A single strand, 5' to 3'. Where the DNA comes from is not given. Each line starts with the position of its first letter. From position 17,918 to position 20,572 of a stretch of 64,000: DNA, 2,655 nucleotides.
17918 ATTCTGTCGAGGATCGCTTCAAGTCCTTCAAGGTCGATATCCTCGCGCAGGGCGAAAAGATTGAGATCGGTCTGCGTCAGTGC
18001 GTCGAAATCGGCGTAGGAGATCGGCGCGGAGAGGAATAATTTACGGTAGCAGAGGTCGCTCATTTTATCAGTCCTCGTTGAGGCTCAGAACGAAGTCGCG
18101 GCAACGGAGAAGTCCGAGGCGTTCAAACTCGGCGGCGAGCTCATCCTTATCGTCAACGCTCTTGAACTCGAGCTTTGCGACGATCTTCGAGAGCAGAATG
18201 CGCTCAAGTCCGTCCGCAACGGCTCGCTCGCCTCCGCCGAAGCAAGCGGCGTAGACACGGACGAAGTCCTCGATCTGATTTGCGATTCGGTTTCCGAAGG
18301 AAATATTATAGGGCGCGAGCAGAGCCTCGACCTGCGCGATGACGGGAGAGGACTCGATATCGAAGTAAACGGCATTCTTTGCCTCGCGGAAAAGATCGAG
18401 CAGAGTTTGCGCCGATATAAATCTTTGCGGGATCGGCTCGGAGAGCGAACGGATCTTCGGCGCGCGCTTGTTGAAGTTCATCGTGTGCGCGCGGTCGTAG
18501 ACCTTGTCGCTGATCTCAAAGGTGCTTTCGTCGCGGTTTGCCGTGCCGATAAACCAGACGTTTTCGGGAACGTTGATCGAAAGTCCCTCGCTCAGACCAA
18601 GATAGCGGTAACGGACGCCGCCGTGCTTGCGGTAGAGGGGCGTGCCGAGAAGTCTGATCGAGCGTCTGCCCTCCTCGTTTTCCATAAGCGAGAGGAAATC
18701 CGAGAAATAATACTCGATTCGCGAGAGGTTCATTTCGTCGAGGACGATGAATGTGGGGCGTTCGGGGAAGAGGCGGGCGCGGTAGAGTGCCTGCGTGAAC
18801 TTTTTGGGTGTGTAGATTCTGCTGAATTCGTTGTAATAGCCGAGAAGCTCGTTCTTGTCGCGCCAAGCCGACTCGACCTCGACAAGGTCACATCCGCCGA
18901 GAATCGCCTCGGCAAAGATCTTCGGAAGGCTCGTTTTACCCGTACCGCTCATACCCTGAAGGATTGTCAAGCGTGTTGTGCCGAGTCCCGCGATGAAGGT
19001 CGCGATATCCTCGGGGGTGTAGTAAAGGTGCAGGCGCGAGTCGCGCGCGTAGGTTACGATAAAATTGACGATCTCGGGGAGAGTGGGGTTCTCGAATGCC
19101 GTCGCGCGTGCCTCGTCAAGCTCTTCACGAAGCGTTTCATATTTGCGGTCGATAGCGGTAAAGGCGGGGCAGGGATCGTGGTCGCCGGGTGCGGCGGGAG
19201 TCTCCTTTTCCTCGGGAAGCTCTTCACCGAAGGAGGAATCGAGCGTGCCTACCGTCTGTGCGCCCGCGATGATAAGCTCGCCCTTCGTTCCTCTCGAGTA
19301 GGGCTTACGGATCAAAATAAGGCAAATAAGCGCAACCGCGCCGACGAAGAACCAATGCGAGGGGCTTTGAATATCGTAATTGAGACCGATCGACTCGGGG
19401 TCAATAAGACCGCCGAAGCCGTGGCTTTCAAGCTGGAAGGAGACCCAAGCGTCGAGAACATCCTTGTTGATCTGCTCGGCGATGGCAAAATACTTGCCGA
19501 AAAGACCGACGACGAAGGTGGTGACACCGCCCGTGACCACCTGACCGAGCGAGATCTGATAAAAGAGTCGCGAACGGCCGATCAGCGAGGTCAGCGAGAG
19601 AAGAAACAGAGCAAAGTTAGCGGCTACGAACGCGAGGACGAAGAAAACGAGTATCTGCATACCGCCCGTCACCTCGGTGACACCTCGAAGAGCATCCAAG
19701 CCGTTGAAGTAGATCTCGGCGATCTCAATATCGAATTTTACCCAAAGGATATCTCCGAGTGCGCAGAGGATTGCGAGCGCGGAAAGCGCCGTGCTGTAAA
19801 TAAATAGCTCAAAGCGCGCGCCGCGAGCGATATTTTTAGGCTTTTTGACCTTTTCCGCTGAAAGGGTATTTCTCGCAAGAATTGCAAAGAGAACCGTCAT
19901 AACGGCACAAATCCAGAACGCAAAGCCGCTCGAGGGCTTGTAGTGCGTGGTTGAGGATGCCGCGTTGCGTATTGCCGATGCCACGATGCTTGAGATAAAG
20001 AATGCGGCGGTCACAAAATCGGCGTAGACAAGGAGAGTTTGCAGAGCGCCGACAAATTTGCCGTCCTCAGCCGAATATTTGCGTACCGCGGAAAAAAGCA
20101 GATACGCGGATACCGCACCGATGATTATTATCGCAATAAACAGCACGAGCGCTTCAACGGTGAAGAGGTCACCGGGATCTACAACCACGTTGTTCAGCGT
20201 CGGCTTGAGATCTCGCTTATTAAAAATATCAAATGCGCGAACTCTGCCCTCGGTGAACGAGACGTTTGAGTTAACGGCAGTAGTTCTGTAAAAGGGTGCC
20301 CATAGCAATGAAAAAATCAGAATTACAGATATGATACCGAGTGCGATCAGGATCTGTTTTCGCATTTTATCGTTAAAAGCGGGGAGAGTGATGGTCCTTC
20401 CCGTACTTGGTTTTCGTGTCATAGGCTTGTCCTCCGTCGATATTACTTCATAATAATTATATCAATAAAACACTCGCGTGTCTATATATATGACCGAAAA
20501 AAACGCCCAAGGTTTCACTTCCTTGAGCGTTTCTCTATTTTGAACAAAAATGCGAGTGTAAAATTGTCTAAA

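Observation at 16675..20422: Membrane-embedded McrB-type AAA+ NTPase with a nuclease-less, zinc-ribbon McrC/DUF2357-like partner: candidate novel defence system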

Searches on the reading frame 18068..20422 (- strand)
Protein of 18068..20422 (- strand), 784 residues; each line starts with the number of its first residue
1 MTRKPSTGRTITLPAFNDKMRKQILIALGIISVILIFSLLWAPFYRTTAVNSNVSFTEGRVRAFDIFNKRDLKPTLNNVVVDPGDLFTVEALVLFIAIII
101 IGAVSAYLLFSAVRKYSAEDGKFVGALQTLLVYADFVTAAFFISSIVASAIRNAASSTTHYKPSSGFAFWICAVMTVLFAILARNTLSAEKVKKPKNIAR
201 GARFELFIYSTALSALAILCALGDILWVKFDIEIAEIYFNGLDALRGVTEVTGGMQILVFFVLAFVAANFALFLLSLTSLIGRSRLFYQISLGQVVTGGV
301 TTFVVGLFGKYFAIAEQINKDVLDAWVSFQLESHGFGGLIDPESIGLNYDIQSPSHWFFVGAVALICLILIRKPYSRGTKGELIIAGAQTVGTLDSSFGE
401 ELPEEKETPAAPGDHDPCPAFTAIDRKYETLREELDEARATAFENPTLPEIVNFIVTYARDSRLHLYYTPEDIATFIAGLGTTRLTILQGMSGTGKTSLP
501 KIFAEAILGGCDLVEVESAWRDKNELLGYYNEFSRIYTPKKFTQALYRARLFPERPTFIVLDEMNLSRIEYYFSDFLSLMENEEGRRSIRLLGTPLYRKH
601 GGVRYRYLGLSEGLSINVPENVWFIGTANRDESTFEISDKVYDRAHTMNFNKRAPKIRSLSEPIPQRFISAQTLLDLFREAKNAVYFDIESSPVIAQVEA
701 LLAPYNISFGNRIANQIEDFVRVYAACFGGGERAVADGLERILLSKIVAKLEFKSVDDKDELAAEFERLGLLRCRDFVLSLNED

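Call 3: search_protein_families(library=pfam, proteins=[window:18068-20422:-], max_evalue=1)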
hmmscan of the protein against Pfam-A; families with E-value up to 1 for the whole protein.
window:18068-20422:- (784 aa): 3 families
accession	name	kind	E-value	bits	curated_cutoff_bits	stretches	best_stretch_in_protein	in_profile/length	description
PF07728.20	AAA_5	-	0.00045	20.7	22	1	487-644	3-138/139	AAA domain (dynein-related subfamily)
PF00004.35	AAA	-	0.023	15.6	21.2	1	487-630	2-110/131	ATPase family associated with various cellular activities (AAA)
PF13191.12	AAA_16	-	0.033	15.1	32.6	1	481-510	22-51/167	AAA ATPase domain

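Call 4: search_protein_families(library=padloc, proteins=[window:18068-20422:-], max_evalue=1)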
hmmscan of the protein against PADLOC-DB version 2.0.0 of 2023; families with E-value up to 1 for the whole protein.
window:18068-20422:- (784 aa): 3 families
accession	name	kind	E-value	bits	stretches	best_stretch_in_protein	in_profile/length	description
PDLC04547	PDC-M26A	-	9.9e-49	164.5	2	450-591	301-440/724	-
PDLC03547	REase_II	-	0.023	11.3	1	533-650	324-442/585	Type II restriction enzyme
PDLC05065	PDC-S68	-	0.059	9.1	1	477-505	614-642/1221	-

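Call 5: search_protein_families(library=ncbifam, proteins=[window:18068-20422:-], max_evalue=1)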
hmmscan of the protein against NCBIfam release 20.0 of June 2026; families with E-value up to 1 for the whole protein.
window:18068-20422:- (784 aa): 3 families
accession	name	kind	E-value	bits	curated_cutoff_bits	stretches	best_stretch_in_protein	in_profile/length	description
TIGR02397.1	dnaX_nterm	equivalog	0.05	12.9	250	1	487-507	40-60/355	DNA polymerase III subunit gamma/tau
TIGR03167.1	tRNA_sel_U_synt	equivalog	0.052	12.9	219.75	1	483-551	127-191/311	tRNA 2-selenouridine(34) synthase MnmH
NF004046.1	PRK05563.1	equivalog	0.24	10.3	400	1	488-507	42-61/567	DNA polymerase III subunit gamma/tau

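Call 6: search_solved_structures(query=window:18068-20422:-, max_evalue=1, show_alignments=2)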
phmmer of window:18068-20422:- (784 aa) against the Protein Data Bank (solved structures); distinct sequences matched with E-value up to 1: 5.
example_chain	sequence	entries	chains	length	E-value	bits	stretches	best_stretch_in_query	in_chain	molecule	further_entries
6hz4_A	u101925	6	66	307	0.0052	18.4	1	458-639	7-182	5-methylcytosine-specific restriction enzyme B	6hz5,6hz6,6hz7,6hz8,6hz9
6ut6_A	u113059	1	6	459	0.0094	17.5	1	457-638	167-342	5-methylcytosine-specific restriction enzyme B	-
7vsr_A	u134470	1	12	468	0.0098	17.5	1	457-638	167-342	5-methylcytosine-specific restriction enzyme B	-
4grd_A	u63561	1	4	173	0.37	12.2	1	231-279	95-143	Phosphoribosylaminoimidazole carboxylase catalytic subunit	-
9lur_A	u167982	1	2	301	0.88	11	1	486-593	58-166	ESX-1 secretion system protein EccA1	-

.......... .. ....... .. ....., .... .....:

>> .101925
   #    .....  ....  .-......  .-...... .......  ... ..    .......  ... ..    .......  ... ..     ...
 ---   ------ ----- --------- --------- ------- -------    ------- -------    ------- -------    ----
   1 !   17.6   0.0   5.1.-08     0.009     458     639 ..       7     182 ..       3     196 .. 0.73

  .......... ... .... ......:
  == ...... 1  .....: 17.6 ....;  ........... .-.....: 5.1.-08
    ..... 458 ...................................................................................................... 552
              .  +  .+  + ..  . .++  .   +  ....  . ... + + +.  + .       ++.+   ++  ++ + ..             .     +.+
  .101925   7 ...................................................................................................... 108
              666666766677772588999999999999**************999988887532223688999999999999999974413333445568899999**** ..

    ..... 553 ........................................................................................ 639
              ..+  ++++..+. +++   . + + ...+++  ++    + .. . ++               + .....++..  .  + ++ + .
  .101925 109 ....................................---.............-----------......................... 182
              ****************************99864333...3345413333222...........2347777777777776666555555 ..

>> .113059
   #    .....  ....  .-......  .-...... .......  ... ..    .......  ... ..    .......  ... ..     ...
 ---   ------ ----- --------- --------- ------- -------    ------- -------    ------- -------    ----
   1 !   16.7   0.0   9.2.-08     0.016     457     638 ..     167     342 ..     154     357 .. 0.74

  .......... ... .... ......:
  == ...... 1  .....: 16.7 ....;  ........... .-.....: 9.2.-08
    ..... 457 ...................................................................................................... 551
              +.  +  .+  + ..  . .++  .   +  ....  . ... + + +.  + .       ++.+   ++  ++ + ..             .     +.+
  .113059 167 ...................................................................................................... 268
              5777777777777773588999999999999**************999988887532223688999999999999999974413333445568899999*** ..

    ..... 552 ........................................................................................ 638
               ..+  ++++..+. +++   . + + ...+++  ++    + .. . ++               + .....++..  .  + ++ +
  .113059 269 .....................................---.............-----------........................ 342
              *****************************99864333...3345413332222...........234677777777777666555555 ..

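Call 8: find_homologous_proteins(query=window:18068-20422:-)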
Query window:18068-20422:- (784 aa): 669 proteins with E <= 0.001 among 8000 candidates; the best 120 are listed.
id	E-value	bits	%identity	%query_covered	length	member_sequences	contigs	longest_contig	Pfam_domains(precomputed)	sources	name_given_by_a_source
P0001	0.0e+0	1746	100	100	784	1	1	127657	-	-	-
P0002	0.0e+0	1591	90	100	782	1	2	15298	-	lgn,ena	-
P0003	0.0e+0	1570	89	100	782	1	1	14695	-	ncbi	-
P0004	0.0e+0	1564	88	100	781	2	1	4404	-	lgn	-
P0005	0.0e+0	1563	87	100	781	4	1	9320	-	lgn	-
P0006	0.0e+0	1562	87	100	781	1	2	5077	-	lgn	-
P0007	0.0e+0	1560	87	100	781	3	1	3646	-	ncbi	-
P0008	0.0e+0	1558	87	100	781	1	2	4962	-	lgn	-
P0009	0.0e+0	1556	88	100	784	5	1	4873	-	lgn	-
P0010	0.0e+0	1549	87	100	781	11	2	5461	-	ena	-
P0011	0.0e+0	1541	87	100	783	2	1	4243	-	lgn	-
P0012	0.0e+0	1514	85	100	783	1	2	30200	-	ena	-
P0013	0.0e+0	1506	84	100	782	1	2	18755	-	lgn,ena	-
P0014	0.0e+0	1505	84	100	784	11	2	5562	-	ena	-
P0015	0.0e+0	1454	82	99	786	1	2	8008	-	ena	-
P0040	3.5e-287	973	57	100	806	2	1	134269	-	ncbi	-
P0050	7.1e-218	744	48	96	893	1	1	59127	-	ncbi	-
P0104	2.6e-202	692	46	98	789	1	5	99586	-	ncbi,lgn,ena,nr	ncbi:MAG: AAA family ATPase [Clostridia bacterium]|nr:AAA family ATPase [Clostridia bacterium]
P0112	4.4e-199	682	45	98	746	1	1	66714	-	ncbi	-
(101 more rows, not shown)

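Call 10: find_encoding_contigs(protein=P0040, flank=8000, max_places=2)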
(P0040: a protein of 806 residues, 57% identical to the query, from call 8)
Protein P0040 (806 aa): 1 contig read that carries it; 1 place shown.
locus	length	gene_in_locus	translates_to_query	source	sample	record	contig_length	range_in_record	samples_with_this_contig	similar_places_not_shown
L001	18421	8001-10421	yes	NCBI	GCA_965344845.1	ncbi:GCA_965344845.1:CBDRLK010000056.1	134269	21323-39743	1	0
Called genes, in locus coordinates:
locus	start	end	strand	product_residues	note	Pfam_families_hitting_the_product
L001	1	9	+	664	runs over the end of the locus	PF01473:Choline_bind_1 (faint), PF19127:Choline_bind_3 (faint)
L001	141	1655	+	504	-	-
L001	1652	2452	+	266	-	PF00459:Inositol_P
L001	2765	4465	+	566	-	PF00485:PRK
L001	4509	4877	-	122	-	PF01325:Fe_dep_repress, PF02742:Fe_dep_repr_C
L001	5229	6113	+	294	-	PF00701:DHDPS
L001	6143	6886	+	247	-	PF01113:DapB_N, PF05173:DapB_C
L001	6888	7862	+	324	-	PF16654:DAPDH_C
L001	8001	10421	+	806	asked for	-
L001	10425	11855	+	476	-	-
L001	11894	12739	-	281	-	PF00781:DAGK_cat, PF19279:YegS_C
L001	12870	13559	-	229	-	-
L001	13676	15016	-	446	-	-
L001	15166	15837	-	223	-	PF06940:DUF1287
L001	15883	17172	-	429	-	PF01336:tRNA_anti-codon, PF00152:tRNA-synt_2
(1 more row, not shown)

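Call 11: find_encoding_contigs(protein=P0104, flank=8000, max_places=2)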
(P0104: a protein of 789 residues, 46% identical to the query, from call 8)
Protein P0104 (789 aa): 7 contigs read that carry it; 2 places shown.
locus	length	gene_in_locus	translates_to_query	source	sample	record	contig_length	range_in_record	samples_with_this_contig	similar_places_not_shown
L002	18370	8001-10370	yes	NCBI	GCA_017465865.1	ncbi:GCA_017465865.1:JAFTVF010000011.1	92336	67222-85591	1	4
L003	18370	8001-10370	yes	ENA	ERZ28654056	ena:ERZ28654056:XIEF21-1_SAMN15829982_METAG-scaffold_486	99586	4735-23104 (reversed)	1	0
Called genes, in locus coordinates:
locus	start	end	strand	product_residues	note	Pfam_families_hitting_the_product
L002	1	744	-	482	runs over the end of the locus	PF01406:tRNA-synt_1e, PF01921:tRNA-synt_1f (faint), PF09334:tRNA-synt_1g, PF00133:tRNA-synt_1 (weak), PF09190:DALR_2, PF23493:CysS_C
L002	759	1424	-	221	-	PF00132:Hexapep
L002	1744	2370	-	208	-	-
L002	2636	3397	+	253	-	PF08220:HTH_DeoR, PF00455:DeoRC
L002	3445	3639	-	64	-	PF04324:Fer2_BFD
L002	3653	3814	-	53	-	PF00301:Rubredoxin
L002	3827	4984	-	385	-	PF00753:Lactamase_B, PF19583:ODP, PF12724:Flavodoxin_5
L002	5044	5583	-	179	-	PF00156:Pribosyltran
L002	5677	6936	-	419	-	PF07690:MFS_1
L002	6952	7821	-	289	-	PF00294:PfkB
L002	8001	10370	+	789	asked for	-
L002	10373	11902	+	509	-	PF09823:DUF2357 (weak)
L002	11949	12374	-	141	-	PF04616:Glyco_hydro_43 (weak)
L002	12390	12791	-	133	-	PF04616:Glyco_hydro_43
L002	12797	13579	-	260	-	PF03652:RuvX, PF06949:DUF1292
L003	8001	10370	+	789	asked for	-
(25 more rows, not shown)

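Call 12: find_encoding_contigs(protein=P0112, flank=8000, max_places=2)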
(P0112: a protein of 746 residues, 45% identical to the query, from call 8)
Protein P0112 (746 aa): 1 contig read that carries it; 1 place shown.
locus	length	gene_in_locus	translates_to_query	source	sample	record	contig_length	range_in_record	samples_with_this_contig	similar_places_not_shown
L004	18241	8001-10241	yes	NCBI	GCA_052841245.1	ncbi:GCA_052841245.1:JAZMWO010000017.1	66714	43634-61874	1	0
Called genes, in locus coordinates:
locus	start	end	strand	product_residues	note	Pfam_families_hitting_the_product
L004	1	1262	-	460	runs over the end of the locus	PF01145:Band_7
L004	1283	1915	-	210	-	-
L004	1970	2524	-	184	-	PF08876:DUF1836, PF13411:MerR_1 (weak)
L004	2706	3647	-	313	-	-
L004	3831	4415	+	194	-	PF02659:Mntp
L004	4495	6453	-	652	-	PF16126:DUF4838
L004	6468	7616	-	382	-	PF04389:Peptidase_M28, PF01546:Peptidase_M20, PF07687:M20_dimer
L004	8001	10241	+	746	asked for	-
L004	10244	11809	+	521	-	-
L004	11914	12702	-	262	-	PF02311:AraC_binding, PF07883:Cupin_2 (weak), PF00165:HTH_AraC (faint), PF12833:HTH_18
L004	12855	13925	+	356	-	PF01408:GFO_IDH_MocA, PF22725:GFO_IDH_MocA_C3, PF02894:GFO_IDH_MocA_C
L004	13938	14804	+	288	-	PF01408:GFO_IDH_MocA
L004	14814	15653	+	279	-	PF01261:AP_endonuc_2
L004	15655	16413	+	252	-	PF01182:Glucosamine_iso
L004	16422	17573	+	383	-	PF01979:Amidohydro_1, PF07969:Amidohydro_3 (weak)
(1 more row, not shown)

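Call 19: find_related_loci(query=A1, collection=genome_contigs, flank=6000)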
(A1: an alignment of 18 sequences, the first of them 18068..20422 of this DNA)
Query A1 (784 aa) in genome_contigs; peptide patterns used: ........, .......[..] (x = any residue, [..] = any of these).
599 stretches matched a pattern (row limit reached: there are more); 541 encode a relative of the query (tblastn E <= 1e-3); the best 80 are kept; 80 distinct loci.
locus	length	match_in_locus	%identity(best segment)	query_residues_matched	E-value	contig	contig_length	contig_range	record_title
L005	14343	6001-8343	88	1-784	0e+0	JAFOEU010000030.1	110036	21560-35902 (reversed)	MAG: Clostridia bacterium isolate RGIG402 Dairy_cattle_Colon-5__c227532, whole genome shotgun sequence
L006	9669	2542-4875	80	6-784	0e+0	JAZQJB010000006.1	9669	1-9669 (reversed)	MAG: Eubacteriales bacterium isolate T1900044621_TS20190087.MAGScoT_cleanbin_000038 SGB_892_k141_1340385, whole genome s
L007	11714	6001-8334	80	6-784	0e+0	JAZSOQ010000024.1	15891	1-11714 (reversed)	MAG: Eubacteriales bacterium isolate T1900044548_TS20190014.MAGScoT_cleanbin_000077 SGB_169_k141_2622254, whole genome s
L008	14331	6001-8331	72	6-784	0e+0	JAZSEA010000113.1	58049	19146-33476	MAG: Eubacteriales bacterium isolate T1900044594_TS20190060.MAGScoT_cleanbin_000007 SGB_645_k141_216328, whole genome sh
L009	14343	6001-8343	89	1-784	0e+0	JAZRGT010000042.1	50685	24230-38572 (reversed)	MAG: Eubacteriales bacterium isolate T1900045487_YK20190181.MAGScoT_cleanbin_000034 SGB_7356_k141_1198717, whole genome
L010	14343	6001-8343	69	3-784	0e+0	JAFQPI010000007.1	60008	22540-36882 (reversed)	MAG: Clostridia bacterium isolate RGIG2028 Goat_Colon-1__c121728, whole genome shotgun sequence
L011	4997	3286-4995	65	3-574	0e+0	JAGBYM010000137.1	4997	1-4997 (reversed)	MAG: Clostridia bacterium isolate RGIG9562 Yak_Colon-3__c946554, whole genome shotgun sequence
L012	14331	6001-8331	72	6-784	0e+0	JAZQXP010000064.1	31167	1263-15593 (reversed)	MAG: Eubacteriales bacterium isolate T1900045161_TC20190155.MAGScoT_cleanbin_000078 SGB_5076_k141_473403, whole genome s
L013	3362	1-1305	78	350-784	0e+0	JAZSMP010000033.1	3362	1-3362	MAG: Eubacteriales bacterium isolate T1900044553_TS20190019.MAGScoT_cleanbin_000031 SGB_266_k141_1296418, whole genome s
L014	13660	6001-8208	49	17-784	0e+0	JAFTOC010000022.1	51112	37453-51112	MAG: Clostridia bacterium isolate RGIG3995 Roe_deer_Cecum-4__c143296, whole genome shotgun sequence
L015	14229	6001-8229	47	22-784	0e+0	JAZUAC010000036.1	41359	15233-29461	MAG: Acutalibacteraceae bacterium isolate T1900045322_YK20190011.MAGScoT_cleanbin_000069 SGB_6374_k141_2858119, whole ge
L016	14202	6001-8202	48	29-784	0e+0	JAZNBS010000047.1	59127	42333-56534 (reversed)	MAG: Acutalibacteraceae bacterium isolate T1900044741_TS20190207.MAGScoT_cleanbin_000005 SGB_2064_k141_1161263, whole ge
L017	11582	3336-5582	47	10-784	0e+0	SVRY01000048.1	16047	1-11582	MAG: Oscillospiraceae bacterium isolate SIG655 NODE_64192_length_16047_cov_3.232538, whole genome shotgun sequence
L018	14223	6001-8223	48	2-784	0e+0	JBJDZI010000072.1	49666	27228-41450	MAG: Eubacteriales bacterium isolate LOHA32_bin.010 NODE_304_length_49666_cov_8.887565, whole genome shotgun sequence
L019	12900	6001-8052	49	92-784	0e+0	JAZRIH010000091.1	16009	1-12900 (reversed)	MAG: Eubacteriales bacterium isolate T1900045476_YK20190170.MAGScoT_cleanbin_000044 SGB_7271_k141_1136716, whole genome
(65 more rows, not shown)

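Call 28: search_solved_structures(query=A1, max_evalue=1, show_alignments=1)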
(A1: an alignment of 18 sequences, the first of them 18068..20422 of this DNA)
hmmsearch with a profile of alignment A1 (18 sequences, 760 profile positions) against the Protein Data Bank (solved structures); distinct sequences matched with E-value up to 1: 2.
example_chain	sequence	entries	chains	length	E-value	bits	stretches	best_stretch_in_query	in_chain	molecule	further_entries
3vtx_A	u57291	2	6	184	0.031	15.7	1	71-178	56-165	MamA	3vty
6hz4_A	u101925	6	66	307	0.72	11.2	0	451-583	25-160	5-methylcytosine-specific restriction enzyme B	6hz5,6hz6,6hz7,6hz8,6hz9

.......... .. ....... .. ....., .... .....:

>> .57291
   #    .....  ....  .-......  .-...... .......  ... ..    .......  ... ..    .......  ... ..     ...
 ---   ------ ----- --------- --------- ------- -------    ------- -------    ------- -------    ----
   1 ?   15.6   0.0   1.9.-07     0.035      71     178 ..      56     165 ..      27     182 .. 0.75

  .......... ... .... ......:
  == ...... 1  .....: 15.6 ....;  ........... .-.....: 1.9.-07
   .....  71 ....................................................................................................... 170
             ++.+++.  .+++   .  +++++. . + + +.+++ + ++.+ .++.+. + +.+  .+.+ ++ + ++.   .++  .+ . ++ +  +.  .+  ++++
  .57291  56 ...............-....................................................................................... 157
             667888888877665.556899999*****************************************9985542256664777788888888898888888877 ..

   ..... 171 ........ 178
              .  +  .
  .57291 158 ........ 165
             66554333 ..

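Call 37: search_protein_families(library=padloc, proteins=[P0050], max_evalue=0.001)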
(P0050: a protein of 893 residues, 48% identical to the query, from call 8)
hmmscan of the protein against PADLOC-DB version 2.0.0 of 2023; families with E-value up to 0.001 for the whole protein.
P0050 (893 aa): 1 family
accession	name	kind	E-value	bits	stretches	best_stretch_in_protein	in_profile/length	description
PDLC04547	PDC-M26A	-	2.9e-48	162.9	2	544-701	283-441/724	-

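Call 56: search_protein_families(library=padloc, alignment_id=A4, max_evalue=0.00001)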
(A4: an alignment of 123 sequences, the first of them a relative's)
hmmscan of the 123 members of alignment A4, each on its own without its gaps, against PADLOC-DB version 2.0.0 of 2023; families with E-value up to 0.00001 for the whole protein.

A. member 1, L001:6750-7859:+ (370 aa): 0 families

B. families by the number of members that match (of 123 scanned): 33 families (the first 25 are shown)
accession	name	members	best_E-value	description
PDLC04135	mad3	4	2e-28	mads_3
PDLC01457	WYL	2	4.7e-13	"CAS-I,CAS-II,CAS-III,CAS-IV,CAS-V,CAS-VI; associated_signaling"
PDLC02980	AriA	2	1.7e-12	-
PDLC04140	mad8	2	1.7e-11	mads_8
PDLC04164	AriA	2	2.9e-07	-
PDLC04175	HEC-01A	2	3.7e-07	-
PDLC02506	BrxL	1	0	BrxL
PDLC02508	BrxL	1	3.9e-201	BrxL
PDLC02509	BrxL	1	1e-144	BrxL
PDLC02759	SspA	1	2.7e-112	SspA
PDLC02657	DndA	1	7.2e-111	DndA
PDLC02505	BrxL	1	2.7e-78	BrxL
PDLC02507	BrxL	1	2.3e-53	BrxL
PDLC02310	AbiEii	1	6.7e-32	AbiEii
PDLC01652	WYL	1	2.9e-24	"CAS-I,CAS-II,CAS-III,CAS-IV,CAS-V,CAS-VI; associated_signaling"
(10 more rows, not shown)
